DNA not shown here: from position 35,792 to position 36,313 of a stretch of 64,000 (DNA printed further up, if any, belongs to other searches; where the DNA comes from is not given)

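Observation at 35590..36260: Low-GC patch with two translationally coupled small ORFs ending at a bidirectional terminator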

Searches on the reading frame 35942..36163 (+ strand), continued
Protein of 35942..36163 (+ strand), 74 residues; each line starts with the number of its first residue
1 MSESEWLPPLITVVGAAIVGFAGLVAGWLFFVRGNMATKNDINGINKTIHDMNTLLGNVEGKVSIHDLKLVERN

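Call 89: find_encoding_contigs(protein=P0004, flank=3000, max_places=4)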
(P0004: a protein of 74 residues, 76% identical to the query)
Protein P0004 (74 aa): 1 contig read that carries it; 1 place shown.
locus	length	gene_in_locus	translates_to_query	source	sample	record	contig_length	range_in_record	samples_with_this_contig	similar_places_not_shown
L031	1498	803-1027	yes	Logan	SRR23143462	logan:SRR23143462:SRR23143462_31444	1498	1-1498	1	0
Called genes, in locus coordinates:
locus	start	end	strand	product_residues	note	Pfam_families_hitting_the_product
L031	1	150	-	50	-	?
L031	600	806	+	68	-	-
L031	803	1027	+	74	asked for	-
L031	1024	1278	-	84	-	-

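Call 103: find_related_loci(query=A5, collection=viral_contigs, flank=5000)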
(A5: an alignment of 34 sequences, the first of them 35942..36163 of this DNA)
Query A5 (74 aa) in viral_contigs; peptide patterns used: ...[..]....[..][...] (x = any residue, [..] = any of these).
20 stretches matched a pattern, but none encodes a relative of the query by tblastn (E <= 1e-3).
